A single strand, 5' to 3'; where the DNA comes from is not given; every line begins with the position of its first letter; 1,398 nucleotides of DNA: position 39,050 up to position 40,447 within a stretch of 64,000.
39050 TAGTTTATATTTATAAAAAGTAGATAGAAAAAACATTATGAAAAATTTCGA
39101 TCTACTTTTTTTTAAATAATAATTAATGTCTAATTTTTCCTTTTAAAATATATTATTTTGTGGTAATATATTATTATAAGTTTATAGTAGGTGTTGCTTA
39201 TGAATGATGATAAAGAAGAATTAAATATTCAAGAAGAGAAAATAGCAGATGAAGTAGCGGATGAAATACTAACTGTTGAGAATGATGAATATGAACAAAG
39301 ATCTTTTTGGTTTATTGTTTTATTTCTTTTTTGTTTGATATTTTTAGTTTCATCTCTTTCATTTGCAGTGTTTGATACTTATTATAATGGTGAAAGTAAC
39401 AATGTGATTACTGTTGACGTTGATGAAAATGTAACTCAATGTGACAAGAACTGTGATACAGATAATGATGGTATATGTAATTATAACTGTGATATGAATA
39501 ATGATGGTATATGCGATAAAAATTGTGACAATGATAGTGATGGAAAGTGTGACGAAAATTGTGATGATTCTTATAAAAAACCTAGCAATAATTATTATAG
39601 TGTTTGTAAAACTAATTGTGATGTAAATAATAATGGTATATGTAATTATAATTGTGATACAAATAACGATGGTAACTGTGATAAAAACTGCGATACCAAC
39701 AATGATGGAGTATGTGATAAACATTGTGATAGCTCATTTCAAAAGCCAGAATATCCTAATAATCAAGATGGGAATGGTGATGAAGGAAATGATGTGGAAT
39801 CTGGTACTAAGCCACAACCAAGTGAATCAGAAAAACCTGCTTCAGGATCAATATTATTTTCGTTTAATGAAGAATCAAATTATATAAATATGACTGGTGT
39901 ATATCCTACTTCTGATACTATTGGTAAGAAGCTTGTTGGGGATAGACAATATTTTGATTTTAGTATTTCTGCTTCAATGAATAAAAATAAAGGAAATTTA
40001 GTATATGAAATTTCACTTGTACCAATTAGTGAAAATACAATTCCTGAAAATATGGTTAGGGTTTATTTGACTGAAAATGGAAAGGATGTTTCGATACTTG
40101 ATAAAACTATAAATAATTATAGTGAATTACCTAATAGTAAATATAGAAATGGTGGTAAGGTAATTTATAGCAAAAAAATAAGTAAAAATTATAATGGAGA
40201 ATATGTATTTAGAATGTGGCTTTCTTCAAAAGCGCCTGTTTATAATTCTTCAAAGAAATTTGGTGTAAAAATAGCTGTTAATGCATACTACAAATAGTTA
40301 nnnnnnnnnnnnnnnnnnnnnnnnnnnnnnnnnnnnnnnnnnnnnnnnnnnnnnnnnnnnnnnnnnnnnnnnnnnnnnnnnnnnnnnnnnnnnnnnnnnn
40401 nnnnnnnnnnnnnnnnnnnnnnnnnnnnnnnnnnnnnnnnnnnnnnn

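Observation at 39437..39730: Cryptic 36-bp tandem repeats encoding Cys-rich D-x-D-x-D-G calcium-binding loops fused to a TasA-like half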

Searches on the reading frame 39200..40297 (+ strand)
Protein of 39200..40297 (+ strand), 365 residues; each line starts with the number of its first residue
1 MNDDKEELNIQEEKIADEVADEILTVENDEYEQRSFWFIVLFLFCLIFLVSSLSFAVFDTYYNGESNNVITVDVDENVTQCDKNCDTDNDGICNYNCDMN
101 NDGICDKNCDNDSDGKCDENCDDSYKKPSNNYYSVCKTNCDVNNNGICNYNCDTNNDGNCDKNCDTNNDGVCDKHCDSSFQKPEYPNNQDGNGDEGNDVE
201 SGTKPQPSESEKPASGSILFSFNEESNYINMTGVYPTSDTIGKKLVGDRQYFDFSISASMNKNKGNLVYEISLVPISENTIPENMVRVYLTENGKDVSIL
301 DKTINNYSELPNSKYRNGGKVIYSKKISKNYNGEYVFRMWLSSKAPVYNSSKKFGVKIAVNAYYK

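Call 4: search_protein_families(library=pfam, proteins=[window:39200-40297:+], max_evalue=1)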
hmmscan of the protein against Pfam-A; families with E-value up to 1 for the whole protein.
window:39200-40297:+ (365 aa): 0 families

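Call 5: search_protein_families(library=ncbifam, proteins=[window:39200-40297:+], max_evalue=1)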
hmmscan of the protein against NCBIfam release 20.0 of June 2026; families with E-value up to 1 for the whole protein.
window:39200-40297:+ (365 aa): 1 family
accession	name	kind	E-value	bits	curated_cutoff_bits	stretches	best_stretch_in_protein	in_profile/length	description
NF033845.1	MSCRAMM_ClfB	exception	0.0024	15.9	999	1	79-196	600-791/871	MSCRAMM family adhesin clumping factor ClfB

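Call 9: find_homologous_proteins(query=window:39200-40294:+)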
Query window:39200-40294:+ (365 aa): 231 proteins with E <= 0.001 among 1516 candidates; the best 120 are listed.
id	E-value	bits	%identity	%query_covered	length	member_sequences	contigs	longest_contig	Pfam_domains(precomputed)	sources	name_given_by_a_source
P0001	5.7e-243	824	100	100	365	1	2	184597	-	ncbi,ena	-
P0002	2.6e-100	354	52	100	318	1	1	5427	-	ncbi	-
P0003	3.1e-80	288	60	44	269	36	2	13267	-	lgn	-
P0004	8.9e-80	287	55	51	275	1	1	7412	-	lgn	-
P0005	1.3e-79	286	54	51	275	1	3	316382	-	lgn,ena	-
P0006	1.6e-79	286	54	51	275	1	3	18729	-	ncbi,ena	-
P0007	1.9e-79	286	54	51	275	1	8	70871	-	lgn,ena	-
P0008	2.5e-79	285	54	51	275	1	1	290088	-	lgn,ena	-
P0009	2.6e-79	285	54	51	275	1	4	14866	-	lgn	-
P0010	2.7e-79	285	54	51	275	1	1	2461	-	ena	-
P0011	2.9e-79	285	54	51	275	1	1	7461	-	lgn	-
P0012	3.1e-79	285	54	51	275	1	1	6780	-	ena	-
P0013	3.1e-79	285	54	51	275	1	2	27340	-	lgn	-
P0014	6.2e-79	284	54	51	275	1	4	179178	-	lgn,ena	-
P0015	6.2e-79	284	54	51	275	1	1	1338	-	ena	-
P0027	2.5e-78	282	54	51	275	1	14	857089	-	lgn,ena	-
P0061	3.9e-74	268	47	56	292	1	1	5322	-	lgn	-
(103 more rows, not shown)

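Call 13: find_encoding_contigs(protein=P0001, flank=10000, max_places=4)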
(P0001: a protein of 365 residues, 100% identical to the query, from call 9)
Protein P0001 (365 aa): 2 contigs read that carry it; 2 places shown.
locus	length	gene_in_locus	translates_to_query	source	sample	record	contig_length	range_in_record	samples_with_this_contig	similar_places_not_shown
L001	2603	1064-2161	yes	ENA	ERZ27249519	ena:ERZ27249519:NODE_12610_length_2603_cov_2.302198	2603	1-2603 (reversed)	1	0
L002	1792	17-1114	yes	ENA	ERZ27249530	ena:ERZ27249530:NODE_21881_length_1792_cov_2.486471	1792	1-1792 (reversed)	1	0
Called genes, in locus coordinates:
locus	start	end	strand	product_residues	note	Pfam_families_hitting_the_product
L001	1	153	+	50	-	?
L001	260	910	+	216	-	-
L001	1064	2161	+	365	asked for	-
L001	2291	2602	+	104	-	?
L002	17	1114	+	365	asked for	-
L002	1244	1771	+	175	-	-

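Call 14: find_encoding_contigs(protein=P0002, flank=10000, max_places=4)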
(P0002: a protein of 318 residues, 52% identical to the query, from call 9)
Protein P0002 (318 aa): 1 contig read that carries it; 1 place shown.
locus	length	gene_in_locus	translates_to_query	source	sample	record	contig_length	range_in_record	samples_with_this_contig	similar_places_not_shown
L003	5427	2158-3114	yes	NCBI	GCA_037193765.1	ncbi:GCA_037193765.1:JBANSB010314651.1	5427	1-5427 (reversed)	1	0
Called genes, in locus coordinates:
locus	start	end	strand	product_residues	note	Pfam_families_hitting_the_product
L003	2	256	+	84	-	?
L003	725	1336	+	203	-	-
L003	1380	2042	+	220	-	-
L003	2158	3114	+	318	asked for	-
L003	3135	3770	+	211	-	-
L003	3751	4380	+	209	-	-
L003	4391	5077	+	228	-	-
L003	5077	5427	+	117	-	?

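Call 22: find_encoding_contigs(protein=P0027, flank=10000, max_places=2)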
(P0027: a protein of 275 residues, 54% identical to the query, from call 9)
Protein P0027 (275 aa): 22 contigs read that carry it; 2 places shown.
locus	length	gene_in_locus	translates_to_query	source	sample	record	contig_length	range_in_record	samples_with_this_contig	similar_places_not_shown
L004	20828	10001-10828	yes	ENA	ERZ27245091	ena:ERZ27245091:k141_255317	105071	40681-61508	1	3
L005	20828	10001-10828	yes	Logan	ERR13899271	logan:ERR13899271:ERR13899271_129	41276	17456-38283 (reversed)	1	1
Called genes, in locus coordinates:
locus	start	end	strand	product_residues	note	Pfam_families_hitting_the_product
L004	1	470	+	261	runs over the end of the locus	PF04468:PSP1, PF28472:PSP1_3rd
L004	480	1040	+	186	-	PF01195:Pept_tRNA_hydro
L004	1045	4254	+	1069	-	PF17757:UvrB_inter, PF02559:CarD_TRCF_RID, PF00270:DEAD, PF04851:ResIII, PF00271:Helicase_C, PF03461:TRCF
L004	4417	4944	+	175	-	PF04014:MazE_antitoxin, PF15714:SpoVT_C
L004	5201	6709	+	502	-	PF00133:tRNA-synt_1, PF01406:tRNA-synt_1e, PF09334:tRNA-synt_1g, PF00133:tRNA-synt_1, PF19303:Anticodon_3, PF08264:Anticodon_1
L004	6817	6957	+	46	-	-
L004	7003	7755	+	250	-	PF01026:TatD_DNase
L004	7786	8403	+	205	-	-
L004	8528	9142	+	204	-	-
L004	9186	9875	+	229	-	-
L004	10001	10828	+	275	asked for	-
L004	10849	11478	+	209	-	-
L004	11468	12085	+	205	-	-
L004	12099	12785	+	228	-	-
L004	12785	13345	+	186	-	-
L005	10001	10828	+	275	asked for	-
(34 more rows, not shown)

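Call 24: predict_structure(alignment_id=A2)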
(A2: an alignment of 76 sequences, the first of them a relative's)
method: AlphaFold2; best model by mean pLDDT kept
length: 365 residues; sequences in the alignment: 76
mean_pLDDT: 68.9   pTM: 0.50
mean pLDDT of the five models: 68.9, 68.8, 67.7, 67.4, 65.1
residues with pLDDT >= 90: 116; 70-90: 68; 50-70: 71; < 50: 110
segments of 3 or more residues with pLDDT < 50: 61-65, 77-99, 103-142, 175-199, 201-211
pLDDT, mean of each block of 10 residues (from residue 1): 57 71 57 74 92 68 52 60 40 44 48 40 41 37 50 61 65 50 37 41 43 69 81 92 81 88 83 95 97 96 95 94 94 94 93 94 87
secondary structure, 60 per line:
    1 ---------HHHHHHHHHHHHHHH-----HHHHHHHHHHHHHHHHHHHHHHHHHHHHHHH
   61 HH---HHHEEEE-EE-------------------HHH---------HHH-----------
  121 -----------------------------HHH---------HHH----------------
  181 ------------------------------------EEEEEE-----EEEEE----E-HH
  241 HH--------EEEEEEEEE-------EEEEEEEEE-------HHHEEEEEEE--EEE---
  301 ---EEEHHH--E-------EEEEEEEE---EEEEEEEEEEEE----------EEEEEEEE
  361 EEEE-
elements in order: H10-24 H30-62 E69-72 E217-222 E228-232 H239-242 E251-259 E267-275 E286-292 E295-297 E304-306 E320-327 E331-342 E353-364

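Call 37: fold_search(model_id=the predicted structure, library=pdb)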
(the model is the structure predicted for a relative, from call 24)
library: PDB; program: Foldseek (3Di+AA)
matches with E <= 10: 1395; with E <= 0.001: 0
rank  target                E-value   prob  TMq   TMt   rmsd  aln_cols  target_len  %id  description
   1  4jdn_A                1.7e-03  0.98  0.17  0.37   9.0       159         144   12  Secreted Chlamydial Protein PGP3, C-terminal Domain (released 2013-06-05)
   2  4jdo_B                2.0e-03  0.89  0.16  0.24  12.7       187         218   13  Secreted chlamydial protein pgp3, coiled-coil deletion (released 2013-06-05)
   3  4jdo_E                2.1e-03  0.98  0.19  0.30  11.3       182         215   13  Secreted chlamydial protein pgp3, coiled-coil deletion (released 2013-06-05)
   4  2f68                  2.1e-03  0.44  0.13  0.15  19.1       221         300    9  Crystal structure of collagen adhesin (CNA) from S. aureus (released 2006-12-12)
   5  4jdn_C                2.2e-03  0.98  0.18  0.39   9.0       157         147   13  Secreted Chlamydial Protein PGP3, C-terminal Domain (released 2013-06-05)
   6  4jdn_B                2.6e-03  0.97  0.18  0.39   8.6       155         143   13  Secreted Chlamydial Protein PGP3, C-terminal Domain (released 2013-06-05)
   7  4jdo_H                2.6e-03  0.97  0.19  0.29  11.7       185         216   12  Secreted chlamydial protein pgp3, coiled-coil deletion (released 2013-06-05)
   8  2f6a_A                2.6e-03  0.38  0.13  0.15  21.8       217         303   10  Collagen Adhesin and Collagen Complex Structure (released 2006-12-12)
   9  4jdo_A                3.1e-03  0.80  0.17  0.25  11.9       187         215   13  Secreted chlamydial protein pgp3, coiled-coil deletion (released 2013-06-05)
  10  3ac0_D                3.1e-03  0.77  0.14  0.07   7.5       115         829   13  Crystal structure of Beta-glucosidase from Kluyveromyces marxianus in complex with glucose (released 2010-08-11)
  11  3ac0_B                3.1e-03  0.63  0.14  0.08   9.3       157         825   11  Crystal structure of Beta-glucosidase from Kluyveromyces marxianus in complex with glucose (released 2010-08-11)
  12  2f6a_B                3.1e-03  0.25  0.12  0.13  19.4       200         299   12  Collagen Adhesin and Collagen Complex Structure (released 2006-12-12)
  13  8jl8                  3.7e-03  0.41  0.13  0.16  22.8       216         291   10  Crystal structure of the collagen binding domain of Cnm from Streptococcus mutans (released 2024-04-10)
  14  3ac0_A                3.9e-03  0.80  0.15  0.08   8.0       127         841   14  Crystal structure of Beta-glucosidase from Kluyveromyces marxianus in complex with glucose (released 2010-08-11)
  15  7fe5_A                3.9e-03  0.75  0.16  0.25  11.2       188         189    6  AvmM Catalyzes Macrocyclization in Alchivemycin A Biosynthesis (released 2021-09-01)
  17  7ueg_A                4.4e-03  0.77  0.17  0.28  10.0       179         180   14  Cryo-EM of bundling pili from Pyrobaculum calidifontis (released 2022-06-29)
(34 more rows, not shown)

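Call 48: search_solved_structures(query=A1, max_evalue=10)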
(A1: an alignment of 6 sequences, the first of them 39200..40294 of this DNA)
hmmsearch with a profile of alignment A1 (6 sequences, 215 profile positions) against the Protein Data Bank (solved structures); distinct sequences matched with E-value up to 10: 11.
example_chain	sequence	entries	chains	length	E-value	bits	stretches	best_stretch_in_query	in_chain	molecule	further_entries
8tib_A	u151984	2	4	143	0.012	18.6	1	16-133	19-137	DUF973 family protein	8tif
6nav_A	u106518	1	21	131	0.015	18.3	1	17-133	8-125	M9UD72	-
7dmd_A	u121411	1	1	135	0.1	15.6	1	85-155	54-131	Activator of 90 kDa heat shock protein ATPase homolog 1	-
9bq2_B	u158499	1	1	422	0.25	14.3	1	80-146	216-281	Flotillin-1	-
9l3g_A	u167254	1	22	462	0.3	14.1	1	80-146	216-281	Flotillin-1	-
3din_D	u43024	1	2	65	0.3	14.1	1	11-42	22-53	Preprotein translocase subunit secE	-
7dme_A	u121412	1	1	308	0.41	13.6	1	86-155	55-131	Activator of 90 kDa heat shock protein ATPase homolog 1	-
8qat_A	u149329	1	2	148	0.41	13.6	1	110-192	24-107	Protein Hook homolog 3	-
8fjs_A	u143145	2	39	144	0.61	13.1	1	17-133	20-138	Pilin_N domain-containing protein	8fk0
6wvg_A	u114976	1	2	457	0.68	12.9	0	10-50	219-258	Green fluorescent protein, Leukocyte surface antigen CD53 chimera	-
6w8x_A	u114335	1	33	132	2.9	10.9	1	17-133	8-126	pilin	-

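Call 71: list_cluster_members(proteins=[P0001, P0002])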
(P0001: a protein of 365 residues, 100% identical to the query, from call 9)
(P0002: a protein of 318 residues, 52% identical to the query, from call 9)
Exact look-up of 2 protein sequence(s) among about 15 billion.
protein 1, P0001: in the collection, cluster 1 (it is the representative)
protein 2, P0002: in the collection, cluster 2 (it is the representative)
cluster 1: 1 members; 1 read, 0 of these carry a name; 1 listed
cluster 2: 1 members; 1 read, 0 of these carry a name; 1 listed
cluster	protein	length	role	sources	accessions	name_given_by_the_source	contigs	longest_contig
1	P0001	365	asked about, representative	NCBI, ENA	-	-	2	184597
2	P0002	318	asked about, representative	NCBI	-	-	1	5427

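Call 96: search_solved_structures(query=A2, max_evalue=10)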
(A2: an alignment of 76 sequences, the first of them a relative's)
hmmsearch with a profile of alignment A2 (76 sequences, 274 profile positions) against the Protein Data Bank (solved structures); distinct sequences matched with E-value up to 10: 8.
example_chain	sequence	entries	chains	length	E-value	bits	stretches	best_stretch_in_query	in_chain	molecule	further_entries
9row_B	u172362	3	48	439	0.084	15.4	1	173-236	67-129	Major capsid protein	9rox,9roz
5lii_P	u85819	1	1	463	0.089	15.3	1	173-236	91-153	Major capsid protein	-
4dok_A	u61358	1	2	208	0.24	13.9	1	147-231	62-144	Similarity to chalcone-flavonone isomerase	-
9wbe_C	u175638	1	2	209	0.24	13.9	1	147-231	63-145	Probable chalcone--flavanone isomerase 3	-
2edn_A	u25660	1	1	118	0.64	12.5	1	127-167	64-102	Myosin-binding protein C, fast-type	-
9ber_G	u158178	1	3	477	0.71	12.4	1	143-191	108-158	Envelope glycoprotein gp120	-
4c2m_4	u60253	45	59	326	0.78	12.2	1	50-106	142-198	DNA-DIRECTED RNA POLYMERASE I SUBUNIT RPA43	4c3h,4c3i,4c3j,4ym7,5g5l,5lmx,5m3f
9i25_A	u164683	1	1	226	1.7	11.1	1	146-179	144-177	WxL domain surface protein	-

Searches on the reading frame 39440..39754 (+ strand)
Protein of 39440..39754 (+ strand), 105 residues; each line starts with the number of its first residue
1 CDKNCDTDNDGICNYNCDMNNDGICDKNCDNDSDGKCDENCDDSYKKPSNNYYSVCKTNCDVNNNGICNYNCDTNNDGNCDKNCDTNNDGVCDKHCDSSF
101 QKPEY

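Call 12: search_protein_families(library=pfam, proteins=[window:39440-39754:+], max_evalue=10)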
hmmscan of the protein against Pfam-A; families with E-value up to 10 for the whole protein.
seq(105 aa): 1 family
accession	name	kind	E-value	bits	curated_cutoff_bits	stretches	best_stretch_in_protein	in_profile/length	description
PF23690.1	YqfI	-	0.28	11.9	27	2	59-74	4-19/27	YqfI-like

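Call 26: find_homologous_proteins(query=window:39440-39748:+, max_evalue=0.01)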
Query seq(103 aa): 5 candidates shared short words with the query, none scored E <= 0.01.

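Call 49: search_solved_structures(query=window:39440-39748:+, max_evalue=10, show_alignments=3)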
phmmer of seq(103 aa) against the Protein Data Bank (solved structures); distinct sequences matched with E-value up to 10: 1.
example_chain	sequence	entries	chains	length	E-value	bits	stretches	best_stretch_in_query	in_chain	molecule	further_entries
2hj0_A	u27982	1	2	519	0.087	16.5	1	11-101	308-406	Putative citrate lyase, alfa subunit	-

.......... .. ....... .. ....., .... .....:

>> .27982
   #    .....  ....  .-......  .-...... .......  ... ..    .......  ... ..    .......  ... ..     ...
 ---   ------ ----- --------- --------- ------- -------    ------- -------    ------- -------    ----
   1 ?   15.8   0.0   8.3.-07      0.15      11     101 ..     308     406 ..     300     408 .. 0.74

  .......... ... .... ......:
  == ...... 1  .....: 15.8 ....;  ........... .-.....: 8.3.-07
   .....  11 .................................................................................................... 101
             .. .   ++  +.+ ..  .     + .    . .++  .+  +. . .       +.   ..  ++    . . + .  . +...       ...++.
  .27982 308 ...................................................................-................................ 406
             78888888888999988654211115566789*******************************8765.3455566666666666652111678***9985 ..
